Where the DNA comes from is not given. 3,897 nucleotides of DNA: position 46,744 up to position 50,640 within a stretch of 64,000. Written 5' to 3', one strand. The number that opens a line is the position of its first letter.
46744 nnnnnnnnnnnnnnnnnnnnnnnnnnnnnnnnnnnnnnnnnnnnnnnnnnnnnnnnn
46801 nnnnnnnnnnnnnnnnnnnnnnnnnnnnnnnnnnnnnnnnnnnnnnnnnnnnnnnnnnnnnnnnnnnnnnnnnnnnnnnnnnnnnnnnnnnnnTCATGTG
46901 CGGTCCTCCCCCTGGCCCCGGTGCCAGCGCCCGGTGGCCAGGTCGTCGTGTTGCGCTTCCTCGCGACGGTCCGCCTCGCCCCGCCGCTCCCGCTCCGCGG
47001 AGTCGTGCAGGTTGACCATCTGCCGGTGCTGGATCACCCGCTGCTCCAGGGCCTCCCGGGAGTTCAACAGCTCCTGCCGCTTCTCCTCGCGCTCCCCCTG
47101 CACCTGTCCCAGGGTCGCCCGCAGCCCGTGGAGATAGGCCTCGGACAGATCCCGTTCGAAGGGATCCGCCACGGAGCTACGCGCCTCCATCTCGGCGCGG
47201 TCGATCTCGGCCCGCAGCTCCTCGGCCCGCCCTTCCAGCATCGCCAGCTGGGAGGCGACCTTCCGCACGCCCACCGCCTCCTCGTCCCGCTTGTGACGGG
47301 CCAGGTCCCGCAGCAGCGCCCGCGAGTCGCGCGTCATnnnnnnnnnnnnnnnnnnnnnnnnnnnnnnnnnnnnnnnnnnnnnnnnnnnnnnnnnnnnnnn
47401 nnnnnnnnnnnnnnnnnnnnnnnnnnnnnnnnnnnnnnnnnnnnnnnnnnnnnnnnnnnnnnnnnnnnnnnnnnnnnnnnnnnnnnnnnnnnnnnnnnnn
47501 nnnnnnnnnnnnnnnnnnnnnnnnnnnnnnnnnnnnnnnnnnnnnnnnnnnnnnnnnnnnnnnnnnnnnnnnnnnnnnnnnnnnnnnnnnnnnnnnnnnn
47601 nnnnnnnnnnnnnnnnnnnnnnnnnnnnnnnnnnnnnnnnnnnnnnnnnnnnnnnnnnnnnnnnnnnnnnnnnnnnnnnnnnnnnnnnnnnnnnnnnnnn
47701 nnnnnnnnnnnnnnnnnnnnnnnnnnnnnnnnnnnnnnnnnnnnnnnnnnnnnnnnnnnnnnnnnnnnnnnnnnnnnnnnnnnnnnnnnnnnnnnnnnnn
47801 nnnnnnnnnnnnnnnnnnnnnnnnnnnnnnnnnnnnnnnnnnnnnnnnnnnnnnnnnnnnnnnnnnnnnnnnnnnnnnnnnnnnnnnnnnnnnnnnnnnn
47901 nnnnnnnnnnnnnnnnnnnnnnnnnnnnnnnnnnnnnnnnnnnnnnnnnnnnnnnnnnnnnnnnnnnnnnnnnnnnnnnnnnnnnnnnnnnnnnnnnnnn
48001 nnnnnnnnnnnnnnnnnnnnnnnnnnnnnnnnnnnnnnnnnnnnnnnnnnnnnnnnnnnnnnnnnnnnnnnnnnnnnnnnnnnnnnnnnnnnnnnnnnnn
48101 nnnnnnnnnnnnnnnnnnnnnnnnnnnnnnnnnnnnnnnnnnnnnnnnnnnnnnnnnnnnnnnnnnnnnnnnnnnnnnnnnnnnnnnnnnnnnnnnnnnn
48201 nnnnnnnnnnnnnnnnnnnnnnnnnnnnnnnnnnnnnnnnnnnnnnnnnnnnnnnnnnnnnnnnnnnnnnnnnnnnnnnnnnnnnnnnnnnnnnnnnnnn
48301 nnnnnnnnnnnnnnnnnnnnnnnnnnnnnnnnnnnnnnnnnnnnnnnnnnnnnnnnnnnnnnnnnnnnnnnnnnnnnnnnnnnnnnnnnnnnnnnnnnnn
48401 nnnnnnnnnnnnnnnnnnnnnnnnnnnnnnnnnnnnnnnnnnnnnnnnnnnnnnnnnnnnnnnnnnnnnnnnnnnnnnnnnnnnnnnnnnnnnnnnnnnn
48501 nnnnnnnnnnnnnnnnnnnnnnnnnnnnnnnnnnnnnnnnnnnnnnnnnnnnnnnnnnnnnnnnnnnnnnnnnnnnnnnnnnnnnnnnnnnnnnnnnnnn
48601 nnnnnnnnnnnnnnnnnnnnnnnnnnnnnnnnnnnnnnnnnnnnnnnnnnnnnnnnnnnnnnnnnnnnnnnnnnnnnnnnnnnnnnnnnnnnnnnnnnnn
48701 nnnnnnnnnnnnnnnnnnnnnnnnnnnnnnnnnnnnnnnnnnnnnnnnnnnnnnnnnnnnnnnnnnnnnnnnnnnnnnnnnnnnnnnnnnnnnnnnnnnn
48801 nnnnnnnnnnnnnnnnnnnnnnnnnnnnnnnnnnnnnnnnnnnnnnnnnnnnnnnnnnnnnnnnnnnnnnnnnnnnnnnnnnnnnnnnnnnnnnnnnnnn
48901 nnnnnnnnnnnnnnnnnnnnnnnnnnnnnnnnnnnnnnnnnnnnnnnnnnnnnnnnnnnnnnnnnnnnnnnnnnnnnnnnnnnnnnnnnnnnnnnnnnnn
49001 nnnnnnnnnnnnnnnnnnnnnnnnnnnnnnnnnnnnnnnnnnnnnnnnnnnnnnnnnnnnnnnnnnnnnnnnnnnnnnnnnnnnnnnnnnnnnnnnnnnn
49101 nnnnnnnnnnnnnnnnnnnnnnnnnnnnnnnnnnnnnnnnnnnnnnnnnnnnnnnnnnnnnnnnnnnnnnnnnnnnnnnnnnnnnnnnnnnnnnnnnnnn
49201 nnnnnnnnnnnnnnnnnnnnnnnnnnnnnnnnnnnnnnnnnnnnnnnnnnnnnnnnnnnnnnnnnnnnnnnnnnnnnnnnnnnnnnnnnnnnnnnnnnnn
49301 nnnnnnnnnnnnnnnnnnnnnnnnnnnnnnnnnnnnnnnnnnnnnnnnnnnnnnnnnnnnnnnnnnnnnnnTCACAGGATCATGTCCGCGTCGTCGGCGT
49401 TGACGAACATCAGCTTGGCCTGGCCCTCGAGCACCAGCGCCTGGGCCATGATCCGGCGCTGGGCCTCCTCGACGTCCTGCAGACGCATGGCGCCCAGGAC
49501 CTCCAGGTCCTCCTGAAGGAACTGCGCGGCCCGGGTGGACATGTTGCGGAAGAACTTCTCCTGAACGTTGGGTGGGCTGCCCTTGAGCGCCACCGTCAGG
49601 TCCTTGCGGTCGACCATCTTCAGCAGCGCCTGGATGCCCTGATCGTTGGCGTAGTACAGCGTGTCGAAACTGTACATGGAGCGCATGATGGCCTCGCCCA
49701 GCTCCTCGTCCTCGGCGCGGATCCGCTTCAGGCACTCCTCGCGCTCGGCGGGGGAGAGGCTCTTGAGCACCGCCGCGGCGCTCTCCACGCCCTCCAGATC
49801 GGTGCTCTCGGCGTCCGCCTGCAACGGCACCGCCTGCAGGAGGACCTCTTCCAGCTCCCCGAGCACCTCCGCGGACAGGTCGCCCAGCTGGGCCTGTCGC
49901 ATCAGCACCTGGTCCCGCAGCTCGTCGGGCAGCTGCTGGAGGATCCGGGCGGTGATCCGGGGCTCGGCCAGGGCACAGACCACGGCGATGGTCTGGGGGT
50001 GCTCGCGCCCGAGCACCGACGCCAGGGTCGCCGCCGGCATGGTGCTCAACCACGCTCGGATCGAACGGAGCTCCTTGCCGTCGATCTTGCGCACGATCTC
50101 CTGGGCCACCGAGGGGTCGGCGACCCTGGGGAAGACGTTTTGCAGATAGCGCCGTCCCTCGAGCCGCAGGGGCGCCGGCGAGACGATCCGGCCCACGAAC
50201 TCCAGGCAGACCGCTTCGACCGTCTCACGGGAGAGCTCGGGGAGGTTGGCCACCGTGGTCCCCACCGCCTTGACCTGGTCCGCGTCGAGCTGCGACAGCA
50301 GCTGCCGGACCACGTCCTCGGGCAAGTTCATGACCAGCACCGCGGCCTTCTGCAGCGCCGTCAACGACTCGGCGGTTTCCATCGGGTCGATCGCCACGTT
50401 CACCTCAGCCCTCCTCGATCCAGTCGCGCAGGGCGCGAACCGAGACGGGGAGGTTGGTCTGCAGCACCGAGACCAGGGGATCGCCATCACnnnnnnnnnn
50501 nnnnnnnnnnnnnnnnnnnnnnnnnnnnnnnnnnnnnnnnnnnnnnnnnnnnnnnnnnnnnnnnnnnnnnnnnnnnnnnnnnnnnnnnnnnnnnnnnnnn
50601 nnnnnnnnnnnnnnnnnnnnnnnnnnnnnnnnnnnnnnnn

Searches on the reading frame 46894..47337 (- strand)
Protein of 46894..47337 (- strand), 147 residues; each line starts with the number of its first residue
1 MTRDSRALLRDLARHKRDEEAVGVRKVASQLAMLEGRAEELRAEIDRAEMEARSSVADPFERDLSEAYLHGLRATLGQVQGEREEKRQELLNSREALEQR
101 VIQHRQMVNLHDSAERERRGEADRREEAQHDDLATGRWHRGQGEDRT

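Call 18: search_protein_families(library=pfam, proteins=[window:46894-47337:-])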
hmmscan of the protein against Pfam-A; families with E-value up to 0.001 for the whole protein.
window:46894-47337:- (147 aa): 1 family
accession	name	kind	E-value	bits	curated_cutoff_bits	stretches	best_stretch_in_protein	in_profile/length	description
PF02050.21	FliJ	-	3.5e-07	30.9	28.4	1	25-136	8-121/123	Flagellar FliJ protein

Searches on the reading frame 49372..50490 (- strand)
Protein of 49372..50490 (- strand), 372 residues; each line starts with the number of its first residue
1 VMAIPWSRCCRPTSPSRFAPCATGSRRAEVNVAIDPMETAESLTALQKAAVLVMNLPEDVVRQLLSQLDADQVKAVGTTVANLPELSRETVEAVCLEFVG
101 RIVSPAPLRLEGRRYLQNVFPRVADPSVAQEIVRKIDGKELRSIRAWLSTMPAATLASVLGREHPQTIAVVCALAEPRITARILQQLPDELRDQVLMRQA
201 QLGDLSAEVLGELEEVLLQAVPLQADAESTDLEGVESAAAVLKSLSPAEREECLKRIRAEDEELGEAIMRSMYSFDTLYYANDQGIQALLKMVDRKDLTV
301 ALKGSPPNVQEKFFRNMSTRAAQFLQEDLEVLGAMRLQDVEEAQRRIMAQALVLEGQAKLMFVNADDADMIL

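Call 12: find_related_loci(query=window:49372-50490:-, collection=genome_contigs, flank=10000)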
Query window:49372-50490:- (372 aa) in genome_contigs; peptide patterns used: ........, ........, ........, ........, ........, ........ (x = any residue, [..] = any of these).
144 stretches matched a pattern; 2 encode a relative of the query (tblastn E <= 1e-3); 2 distinct loci.
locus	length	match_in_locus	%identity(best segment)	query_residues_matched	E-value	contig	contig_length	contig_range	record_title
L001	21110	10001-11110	85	4-372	0e+0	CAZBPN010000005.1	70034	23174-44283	MAG TPA_asm: uncultured Rickettsiales bacterium isolate binchicken_co141_42 genome assembly, contig: NODE_1523_length_70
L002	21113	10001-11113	84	3-372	0e+0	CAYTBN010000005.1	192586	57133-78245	MAG TPA_asm: uncultured Rickettsiales bacterium isolate SRP308112_co1_98 genome assembly, contig: NODE_16_length_192586_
